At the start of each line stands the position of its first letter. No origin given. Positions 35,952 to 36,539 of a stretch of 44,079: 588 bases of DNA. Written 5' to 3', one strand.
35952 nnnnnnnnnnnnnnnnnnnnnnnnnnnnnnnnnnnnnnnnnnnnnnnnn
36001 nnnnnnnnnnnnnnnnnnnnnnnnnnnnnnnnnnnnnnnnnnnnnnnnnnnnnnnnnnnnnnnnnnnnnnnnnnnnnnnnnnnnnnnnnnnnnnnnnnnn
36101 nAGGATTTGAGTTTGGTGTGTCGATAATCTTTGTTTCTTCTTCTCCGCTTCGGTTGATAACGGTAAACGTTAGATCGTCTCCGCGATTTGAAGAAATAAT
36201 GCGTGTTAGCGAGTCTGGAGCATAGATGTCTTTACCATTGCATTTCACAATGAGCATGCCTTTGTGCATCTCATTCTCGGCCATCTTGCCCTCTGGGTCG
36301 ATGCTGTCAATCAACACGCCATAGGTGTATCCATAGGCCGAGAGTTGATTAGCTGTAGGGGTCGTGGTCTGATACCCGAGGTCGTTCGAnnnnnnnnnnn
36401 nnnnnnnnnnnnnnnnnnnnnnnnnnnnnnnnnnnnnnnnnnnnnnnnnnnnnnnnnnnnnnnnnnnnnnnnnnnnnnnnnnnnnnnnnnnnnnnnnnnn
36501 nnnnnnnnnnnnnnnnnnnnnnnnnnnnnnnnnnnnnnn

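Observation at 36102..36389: PDZ-like domain inserted into the transmembrane core of a KUP-family K+ transporter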

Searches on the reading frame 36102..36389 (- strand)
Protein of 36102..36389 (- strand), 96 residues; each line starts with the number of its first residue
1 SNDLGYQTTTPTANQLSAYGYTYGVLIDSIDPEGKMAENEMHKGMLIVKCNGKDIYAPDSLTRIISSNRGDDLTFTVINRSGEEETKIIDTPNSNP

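Call 9: search_solved_structures(query=A2, max_evalue=10, show_alignments=3)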
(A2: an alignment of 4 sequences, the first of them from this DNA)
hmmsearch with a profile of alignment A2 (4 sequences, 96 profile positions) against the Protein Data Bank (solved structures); distinct sequences matched with E-value up to 10: 34.
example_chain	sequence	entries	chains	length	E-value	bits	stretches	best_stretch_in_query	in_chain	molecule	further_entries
6z05_A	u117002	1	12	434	1.4e-05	28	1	13-67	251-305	DegQ family serine endoprotease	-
7l71_A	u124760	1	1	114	0.00076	22.4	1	20-90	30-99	Serine protease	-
9pno_A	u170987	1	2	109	0.0022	21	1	20-93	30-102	Trypsin-like serine protease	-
2l97_A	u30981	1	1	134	0.0058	19.6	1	20-90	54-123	Putative serine protease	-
10br_A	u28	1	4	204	0.018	18.1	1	9-56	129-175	Periplasmic serine protease DO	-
5tyt_A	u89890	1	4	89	0.045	16.8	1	25-81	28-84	Rho guanine nucleotide exchange factor 11, C-X-C chemokine receptor type 2 chimera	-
2dls_A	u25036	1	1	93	0.05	16.6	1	24-81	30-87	Rho guanine nucleotide exchange factor 11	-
3wkl_A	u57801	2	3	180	0.059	16.4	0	42-80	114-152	Putative Zinc Metalloprotease AQ_1964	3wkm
3mh5_A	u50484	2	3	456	0.059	16.4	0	20-77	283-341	Protease do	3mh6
3mh4_A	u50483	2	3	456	0.059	16.4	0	20-77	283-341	Protease do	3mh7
22kg_A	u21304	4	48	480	0.062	16.3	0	1-64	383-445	Probable periplasmic serine endoprotease DegP-like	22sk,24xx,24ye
5e6p_B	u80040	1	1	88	0.07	16.1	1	24-79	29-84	Rho guanine nucleotide exchange factor 11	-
6jjk_A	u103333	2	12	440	0.079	16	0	20-77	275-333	Periplasmic serine endoprotease DegP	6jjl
2zle_A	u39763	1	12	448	0.082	15.9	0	20-77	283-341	Protease do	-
1ky9_A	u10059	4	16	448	0.082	15.9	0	20-77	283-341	PROTEASE DO | Periplasmic serine endoprotease DegP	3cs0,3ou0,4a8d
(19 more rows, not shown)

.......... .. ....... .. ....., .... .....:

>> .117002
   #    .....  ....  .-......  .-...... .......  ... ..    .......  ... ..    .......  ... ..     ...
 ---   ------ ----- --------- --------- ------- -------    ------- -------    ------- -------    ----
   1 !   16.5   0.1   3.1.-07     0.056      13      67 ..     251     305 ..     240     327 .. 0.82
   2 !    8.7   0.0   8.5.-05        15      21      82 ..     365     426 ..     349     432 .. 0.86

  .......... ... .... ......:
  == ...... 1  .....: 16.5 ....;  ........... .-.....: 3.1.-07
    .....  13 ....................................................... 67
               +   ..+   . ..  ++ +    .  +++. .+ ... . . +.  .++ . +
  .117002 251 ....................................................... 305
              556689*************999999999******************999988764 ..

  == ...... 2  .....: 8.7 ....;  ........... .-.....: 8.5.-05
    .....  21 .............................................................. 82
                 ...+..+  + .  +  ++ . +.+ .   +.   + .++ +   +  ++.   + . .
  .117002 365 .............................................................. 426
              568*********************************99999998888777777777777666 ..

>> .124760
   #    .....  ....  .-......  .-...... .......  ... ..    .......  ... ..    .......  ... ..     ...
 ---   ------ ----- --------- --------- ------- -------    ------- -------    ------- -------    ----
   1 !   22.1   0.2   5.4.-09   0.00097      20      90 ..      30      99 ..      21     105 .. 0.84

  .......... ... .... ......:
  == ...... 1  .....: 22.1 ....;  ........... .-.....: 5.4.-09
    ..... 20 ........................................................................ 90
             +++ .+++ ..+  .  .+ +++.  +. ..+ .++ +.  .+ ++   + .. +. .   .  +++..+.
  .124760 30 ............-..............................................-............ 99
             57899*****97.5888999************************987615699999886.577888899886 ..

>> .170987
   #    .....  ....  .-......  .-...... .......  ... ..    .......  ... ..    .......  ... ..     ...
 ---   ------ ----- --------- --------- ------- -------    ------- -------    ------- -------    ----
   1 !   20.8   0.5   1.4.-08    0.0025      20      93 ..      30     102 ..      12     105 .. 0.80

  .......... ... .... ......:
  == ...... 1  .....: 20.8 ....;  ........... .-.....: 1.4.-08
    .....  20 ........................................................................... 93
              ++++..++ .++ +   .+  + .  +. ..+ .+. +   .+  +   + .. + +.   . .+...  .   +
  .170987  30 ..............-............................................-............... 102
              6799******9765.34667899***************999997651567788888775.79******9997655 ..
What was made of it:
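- On PDZ domain (HtrA type): PDB hits to HtrA-family PDZ domains (call 9).
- The PDB profile hits are HtrA/DegQ PDZ domains (best E 1.4e-5; call 9).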

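Call 11: find_homologous_proteins(query=A2, max_evalue=0.01)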
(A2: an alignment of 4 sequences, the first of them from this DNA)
Query A2 (4 sequences): 22 candidates shared short words with the query, none scored E <= 0.01.
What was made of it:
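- Tried and rejected: A word-index search of the 5.8-billion-protein collection with the insert profile returned nothing, not even the known insert-bearing Kups (call 11).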

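Call 25: search_protein_representatives(alignment_id=A2)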
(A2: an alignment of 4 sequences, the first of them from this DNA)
Query: 4 sequences, 96 profile positions. Proteins with E-value up to 0.001 (for the whole library): 1016; up to 1e-10: 22; up to 1e-30: 0. The best 150 are listed.
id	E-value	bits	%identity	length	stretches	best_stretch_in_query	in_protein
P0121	5.9e-13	64.5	-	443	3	23-88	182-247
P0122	7.7e-13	64.1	-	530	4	21-92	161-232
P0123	8.0e-13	64.1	-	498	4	23-83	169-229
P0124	8.0e-13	64.1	-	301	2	9-92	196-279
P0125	8.4e-13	64.0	-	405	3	21-87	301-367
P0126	9.3e-13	63.9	-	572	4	8-80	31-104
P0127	2.1e-12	62.8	-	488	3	21-82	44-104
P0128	3.2e-12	62.1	-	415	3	19-78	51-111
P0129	5.6e-12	61.4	-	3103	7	22-82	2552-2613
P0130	7.5e-12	61.0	-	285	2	4-87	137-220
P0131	8.4e-12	60.8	-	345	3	15-85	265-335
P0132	1.4e-11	60.1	-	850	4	23-63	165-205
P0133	2.3e-11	59.4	-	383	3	20-90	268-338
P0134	2.7e-11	59.2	-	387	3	20-78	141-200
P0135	3.0e-11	59.0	-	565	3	21-90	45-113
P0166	4.5e-09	52.1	-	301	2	18-92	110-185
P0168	6.6e-09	51.5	-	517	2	3-95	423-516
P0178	1.1e-08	50.8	-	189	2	4-95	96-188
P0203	5.0e-08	48.7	-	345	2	12-93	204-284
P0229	1.4e-07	47.3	-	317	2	10-91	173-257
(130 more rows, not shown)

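Call 42: predict_structure(alignment_id=A4)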
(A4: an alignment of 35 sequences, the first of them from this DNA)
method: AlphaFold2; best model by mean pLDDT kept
length: 96 residues; sequences in the alignment: 35
mean_pLDDT: 89.1   pTM: 0.82
mean pLDDT of the five models: 89.1, 88.4, 87.7, 87.0, 86.0
residues with pLDDT >= 90: 68; 70-90: 21; 50-70: 3; < 50: 4
segments of 3 or more residues with pLDDT < 50: 94-96
pLDDT, mean of each block of 10 residues (from residue 1): 82 94 95 91 96 94 86 92 92 52
secondary structure, 60 per line:
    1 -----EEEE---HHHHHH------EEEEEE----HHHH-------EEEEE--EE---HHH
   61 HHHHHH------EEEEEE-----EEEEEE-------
elements in order: E6-9 H13-18 E25-30 H35-38 E46-50 H58-66 E73-78 E84-89
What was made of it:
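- On PDZ domain (HtrA type): AF2 pLDDT 89.1 (call 42).
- Fold: the insert-only AF2 model has pLDDT 89.1 and pTM 0.82 (call 42). The fold is confidently predicted (call 42).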

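Call 44: find_related_loci(query=A2, collection=genome_contigs, flank=5000)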
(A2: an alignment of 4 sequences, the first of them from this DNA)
Query A2 (96 aa) in genome_contigs; peptide patterns used: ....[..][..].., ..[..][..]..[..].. (x = any residue, [..] = any of these).
37 stretches matched a pattern; 4 encode a relative of the query (tblastn E <= 1e-3); 4 distinct loci.
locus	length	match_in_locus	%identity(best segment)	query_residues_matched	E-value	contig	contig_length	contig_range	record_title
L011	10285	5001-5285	93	1-95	3e-60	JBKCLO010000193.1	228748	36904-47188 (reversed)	MAG: Ignavibacteria bacterium isolate samp_510_concoct_1221 samp_510_1917208, whole genome shotgun sequence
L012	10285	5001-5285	93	1-95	2e-60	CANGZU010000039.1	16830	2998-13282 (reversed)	MAG: Ignavibacteria bacterium isolate RE-18aug17-99 genome assembly, contig: RE-18aug17-C4784, whole genome shotgun sequ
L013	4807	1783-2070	83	1-96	2e-56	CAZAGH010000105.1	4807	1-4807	MAG TPA_asm: uncultured Melioribacter sp. isolate SRP278252_co3_78 genome assembly, contig: NODE_39130_length_4807_cov_1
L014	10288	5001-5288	65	1-96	1e-41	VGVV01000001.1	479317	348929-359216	MAG: Ignavibacteria bacterium isolate M_surface_10_mx_236 M_surface_10_mx_236_Ga0194123_10000007, whole genome shotgun s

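Call 45: fold_search(model_id=the predicted structure, library=pdb)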
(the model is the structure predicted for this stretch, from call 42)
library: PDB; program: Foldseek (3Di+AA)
matches with E <= 10: 888; with E <= 0.001: 83
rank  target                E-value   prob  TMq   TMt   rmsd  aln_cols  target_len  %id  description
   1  2p3w_B                4.4e-06  1.00  0.78  0.72   2.0        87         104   18  Crystal Structure of the HtrA3 PDZ Domain Bound to a Phage-Derived Ligand (FGRWV) (released 2007-11-06)
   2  4yo1                  5.3e-06  1.00  0.81  0.30   2.5        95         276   16  Structure of Legionella pneumophila DegQ (delta PDZ2 variant) (released 2015-06-24)
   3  7l71                  5.6e-06  1.00  0.77  0.69   3.1       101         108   22  Crystal Structure of the PDZ Domain of the Serine Peptidase HtrA from Streptococcus agalactiae. (released 2021-12-01)
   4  9pno_A                6.3e-06  1.00  0.79  0.71   2.1        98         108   21  Crystal structure of the Streptococcus pneumoniae HtrA protease PDZ domain (released 2026-02-11)
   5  3otp_E                6.3e-06  1.00  0.79  0.22   3.1        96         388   21  Crystal structure of the DegP dodecamer with a model substrate (released 2011-01-19)
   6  3pv2_D                7.2e-06  1.00  0.82  0.22   2.1        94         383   19  Structure of Legionella fallonii DegQ (wt) (released 2011-06-15)
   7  3pv5_D                7.2e-06  1.00  0.83  0.23   2.2        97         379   18  Structure of Legionella fallonii DegQ (N189G/P190G variant) (released 2011-06-15)
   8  3otp_F                9.2e-06  1.00  0.79  0.22   3.4        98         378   20  Crystal structure of the DegP dodecamer with a model substrate (released 2011-01-19)
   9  8f0a_A                9.8e-06  1.00  0.80  0.28   3.3        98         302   20  Client-bound structure of a DegP trimer within a 12mer cage (released 2022-11-23)
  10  3pv2_C                1.1e-05  1.00  0.80  0.22   2.2        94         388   19  Structure of Legionella fallonii DegQ (wt) (released 2011-06-15)
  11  3otp_A                1.1e-05  1.00  0.79  0.22   3.3        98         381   20  Crystal structure of the DegP dodecamer with a model substrate (released 2011-01-19)
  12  3pv2_A                1.2e-05  1.00  0.81  0.22   2.2        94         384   18  Structure of Legionella fallonii DegQ (wt) (released 2011-06-15)
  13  5t69                  1.3e-05  1.00  0.73  0.27   4.0       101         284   18  The HhoA protease from Synechocystis sp. PCC 6803, active site mutant (released 2017-01-25)
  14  3pv3_B                1.4e-05  1.00  0.81  0.21   2.3        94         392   18  Structure of Legionella fallonii DegQ (S193A variant) (released 2011-06-15)
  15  3otp_D                1.4e-05  1.00  0.79  0.21   2.2        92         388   21  Crystal structure of the DegP dodecamer with a model substrate (released 2011-01-19)
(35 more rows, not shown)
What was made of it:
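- On PDZ domain (HtrA type): The top 50 Foldseek hits are all PDZ domains, 49 of them from HtrA-family proteases, TMq about 0.8 and rmsd about 2-3 A (call 45).
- Closest known: RseP / site-2 protease PDZ tandem. Same: RseP PDZ domains appear among the weaker sequence and fold hits (calls 9, 45).
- The Foldseek top 50 are all PDZ domains, 49 from HtrA-family proteases and one RseP PDZ2, with TMq 0.73-0.83 for the HtrA-family matches and probability 1.00 (call 45).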

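Call 55: find_related_loci(query=A2, collection=metagenome_contigs, flank=1500)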
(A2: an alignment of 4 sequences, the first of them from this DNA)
Query A2 (96 aa) in metagenome_contigs; peptide patterns used: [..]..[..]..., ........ (x = any residue, [..] = any of these).
287 stretches matched a pattern; 3 encode a relative of the query (tblastn E <= 1e-3); 3 distinct loci.
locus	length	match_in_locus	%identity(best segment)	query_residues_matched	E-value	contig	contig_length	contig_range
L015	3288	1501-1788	65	1-96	4e-42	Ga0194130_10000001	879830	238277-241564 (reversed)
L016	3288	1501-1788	65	1-96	4e-42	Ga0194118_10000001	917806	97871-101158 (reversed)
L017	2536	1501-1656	94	44-95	4e-31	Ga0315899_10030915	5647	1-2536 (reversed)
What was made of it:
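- The feature is rare: four of 185,579 species genomes and three JGI metagenome loci (calls 44, 55).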

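Call 57: search_protein_families(library=pfam, proteins=[P0121, P0122, P0124, P0126, P0130, P0166, P0168, P0178, P0203, P0229], max_evalue=0.001)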
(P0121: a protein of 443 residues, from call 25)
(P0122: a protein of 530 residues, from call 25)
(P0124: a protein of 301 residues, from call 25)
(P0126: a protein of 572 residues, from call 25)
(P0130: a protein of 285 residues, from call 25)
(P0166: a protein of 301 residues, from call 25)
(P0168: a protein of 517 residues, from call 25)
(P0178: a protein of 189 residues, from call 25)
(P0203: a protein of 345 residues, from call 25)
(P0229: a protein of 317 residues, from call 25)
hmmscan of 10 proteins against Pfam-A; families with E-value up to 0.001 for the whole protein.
P0121 (443 aa): 7 families
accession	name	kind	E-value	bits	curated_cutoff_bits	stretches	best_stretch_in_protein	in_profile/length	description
PF13180.12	PDZ_2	-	1.2e-45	154.1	27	3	307-376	12-80/80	PDZ domain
PF17820.7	PDZ_6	-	7e-35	119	27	3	312-365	2-54/54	PDZ domain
PF00595.29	PDZ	-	6e-30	103.9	23.2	3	308-364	25-81/81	PDZ domain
PF14685.13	PDZ_Tricorn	-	1.9e-13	50.7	25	0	180-242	19-81/88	Tricorn protease PDZ domain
PF04495.20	GRASP55_65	-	1.2e-08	35.8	27.7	0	59-133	41-114/138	GRASP55/65 PDZ-like domain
PF19805.5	DUF6288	-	7.3e-07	29.1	26.3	0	312-376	5-76/402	Family of unknown function (DUF6288)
PF21558.3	Pept_S41_N_bact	-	0.00012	22.4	27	0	192-216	12-36/87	Bacteroidetes, Peptidase, S41 family, N-terminal domain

P0122 (530 aa): 7 families
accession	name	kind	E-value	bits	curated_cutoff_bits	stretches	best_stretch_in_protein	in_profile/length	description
PF13180.12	PDZ_2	-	1.5e-63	211.5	27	4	369-458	3-80/80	PDZ domain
PF17820.7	PDZ_6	-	1.7e-33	114.6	27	4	394-447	2-54/54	PDZ domain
PF00595.29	PDZ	-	7e-30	103.7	23.2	3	48-115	8-79/81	PDZ domain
PF14685.13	PDZ_Tricorn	-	5.5e-13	49.2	25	0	281-329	28-78/88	Tricorn protease PDZ domain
PF11874.13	DUF3394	-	3.7e-08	33.7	28.2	0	259-304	107-152/181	Domain of unknown function (DUF3394)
PF04495.20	GRASP55_65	-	9.3e-08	32.9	27.7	0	62-128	44-110/138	GRASP55/65 PDZ-like domain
PF19805.5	DUF6288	-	2.3e-05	24.2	26.3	0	275-338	3-74/402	Family of unknown function (DUF6288)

P0124 (301 aa): 7 families
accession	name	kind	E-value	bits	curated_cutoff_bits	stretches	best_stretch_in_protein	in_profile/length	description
PF13180.12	PDZ_2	-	2e-34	118.1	27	2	47-136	2-79/80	PDZ domain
PF17820.7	PDZ_6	-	6.5e-26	90.3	27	2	75-126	4-54/54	PDZ domain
PF00595.29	PDZ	-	7.3e-22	78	23.2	2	44-124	8-80/81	PDZ domain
PF14685.13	PDZ_Tricorn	-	8e-11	42.2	25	1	77-129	28-81/88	Tricorn protease PDZ domain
PF04495.20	GRASP55_65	-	2.6e-06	28.2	27.7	0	70-128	44-102/138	GRASP55/65 PDZ-like domain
PF19805.5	DUF6288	-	5.7e-06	26.2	26.3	1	71-133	3-72/402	Family of unknown function (DUF6288)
PF21558.3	Pept_S41_N_bact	-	0.00016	21.9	27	0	80-105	13-38/87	Bacteroidetes, Peptidase, S41 family, N-terminal domain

P0126 (572 aa): 6 families
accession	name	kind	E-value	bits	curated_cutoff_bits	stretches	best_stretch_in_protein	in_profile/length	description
PF13180.12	PDZ_2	-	6.5e-66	219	27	4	43-112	9-78/80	PDZ domain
PF17820.7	PDZ_6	-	6.9e-50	167.1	27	4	159-213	1-54/54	PDZ domain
PF00595.29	PDZ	-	3.6e-40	136.6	23.2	4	271-331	22-81/81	PDZ domain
PF14685.13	PDZ_Tricorn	-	1.9e-20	73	25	1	167-221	31-86/88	Tricorn protease PDZ domain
PF04495.20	GRASP55_65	-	4.6e-19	69.5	27.7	1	409-491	48-128/138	GRASP55/65 PDZ-like domain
PF21558.3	Pept_S41_N_bact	-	5.8e-06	26.6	27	0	165-189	11-35/87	Bacteroidetes, Peptidase, S41 family, N-terminal domain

P0130 (285 aa): 5 families
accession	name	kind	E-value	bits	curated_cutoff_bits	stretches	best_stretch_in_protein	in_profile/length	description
PF13180.12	PDZ_2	-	4e-38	130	27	2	34-113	3-80/80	PDZ domain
PF17820.7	PDZ_6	-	9.7e-28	96.1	27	2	160-213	2-54/54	PDZ domain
PF00595.29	PDZ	-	1.8e-21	76.7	23.2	2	30-101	8-81/81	PDZ domain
PF14685.13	PDZ_Tricorn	-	1.4e-05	25.4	25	0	168-221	32-87/88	Tricorn protease PDZ domain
PF04495.20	GRASP55_65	-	0.00012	22.8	27.7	0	32-112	26-110/138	GRASP55/65 PDZ-like domain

P0166 (301 aa): 7 families
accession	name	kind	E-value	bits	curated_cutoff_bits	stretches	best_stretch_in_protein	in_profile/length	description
PF13180.12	PDZ_2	-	4.7e-25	88.1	27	2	95-181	2-78/80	PDZ domain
PF17820.7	PDZ_6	-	4.2e-19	68.5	27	2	121-172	4-54/54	PDZ domain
PF00595.29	PDZ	-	7.2e-17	62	23.2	2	208-271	10-65/81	PDZ domain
PF00089.32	Trypsin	-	1.3e-07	32.1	20.6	1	21-78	162-218/220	Trypsin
PF13365.12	Trypsin_2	-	3.7e-07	31.4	27.6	1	16-49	111-144/144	Trypsin-like peptidase domain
PF12812.13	PDZ_1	-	4e-07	30.4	28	1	210-275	11-74/78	PDZ-like domain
PF14685.13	PDZ_Tricorn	-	5.8e-07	29.9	25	0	123-181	28-88/88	Tricorn protease PDZ domain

P0168 (517 aa): 6 families
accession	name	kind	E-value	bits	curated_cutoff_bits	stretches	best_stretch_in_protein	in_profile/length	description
PF13365.12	Trypsin_2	-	2.6e-34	119.5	27.6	1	115-261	1-144/144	Trypsin-like peptidase domain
PF13180.12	PDZ_2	-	1.6e-26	92.8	27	2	300-391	1-80/80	PDZ domain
PF00089.32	Trypsin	-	6e-19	69.2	20.6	1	116-286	28-218/220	Trypsin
PF00595.29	PDZ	-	1.1e-17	64.6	23.2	2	296-378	7-80/81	PDZ domain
PF17820.7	PDZ_6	-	1.5e-10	41.1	27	1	327-380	2-54/54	PDZ domain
PF14685.13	PDZ_Tricorn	-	1e-06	29.1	25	1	332-384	29-82/88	Tricorn protease PDZ domain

P0178 (189 aa): 4 families
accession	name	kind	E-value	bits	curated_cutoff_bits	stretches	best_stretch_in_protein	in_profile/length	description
PF13180.12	PDZ_2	-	9.2e-23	80.8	27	2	4-62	22-80/80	PDZ domain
PF00595.29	PDZ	-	1.7e-18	67.2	23.2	2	4-49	35-80/81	PDZ domain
PF17820.7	PDZ_6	-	1.8e-14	53.7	27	1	4-51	8-54/54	PDZ domain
PF14685.13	PDZ_Tricorn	-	2e-09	37.8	25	1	9-54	35-81/88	Tricorn protease PDZ domain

P0203 (345 aa): 5 families
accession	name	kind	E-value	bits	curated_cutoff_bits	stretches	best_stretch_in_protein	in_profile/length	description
PF13180.12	PDZ_2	-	2.5e-30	105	27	2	212-280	9-78/80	PDZ domain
PF17820.7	PDZ_6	-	7.8e-21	74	27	2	219-271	2-54/54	PDZ domain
PF00595.29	PDZ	-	1e-16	61.5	23.2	2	39-120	7-80/81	PDZ domain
PF04495.20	GRASP55_65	-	1.8e-08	35.2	27.7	0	217-281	45-112/138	GRASP55/65 PDZ-like domain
PF14685.13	PDZ_Tricorn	-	1.3e-07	32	25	0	222-277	27-85/88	Tricorn protease PDZ domain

P0229 (317 aa): 6 families
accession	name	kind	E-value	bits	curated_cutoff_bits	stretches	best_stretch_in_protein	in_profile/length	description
PF13180.12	PDZ_2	-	1.9e-41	140.6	27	2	43-133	2-80/80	PDZ domain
PF17820.7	PDZ_6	-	6.5e-24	83.9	27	2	68-122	1-54/54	PDZ domain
PF00595.29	PDZ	-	2.5e-18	66.6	23.2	2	163-242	7-80/81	PDZ domain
PF04495.20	GRASP55_65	-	2.1e-12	48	27.7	2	189-263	45-119/138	GRASP55/65 PDZ-like domain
PF14685.13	PDZ_Tricorn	-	3.4e-08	33.8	25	0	195-247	28-81/88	Tricorn protease PDZ domain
PF19805.5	DUF6288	-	1.2e-05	25.1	26.3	0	189-252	3-73/402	Family of unknown function (DUF6288)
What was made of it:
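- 36102..36389 (-): Inserted HtrA-type PDZ domain (residues 148-243), in the periplasmic TM3-TM4 loop. Profile hits to PDZ proteins (calls 9, 25, 57).
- On PDZ domain (HtrA type): 1016 library hits (call 25), and all those sampled are PDZ proteins (call 57).
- Homology: the profile of four inserts gives 1016 hits at E<=1e-3 in 1.84e9 representative proteins (call 25), and all 10 hits sampled are Pfam PDZ proteins (call 57).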
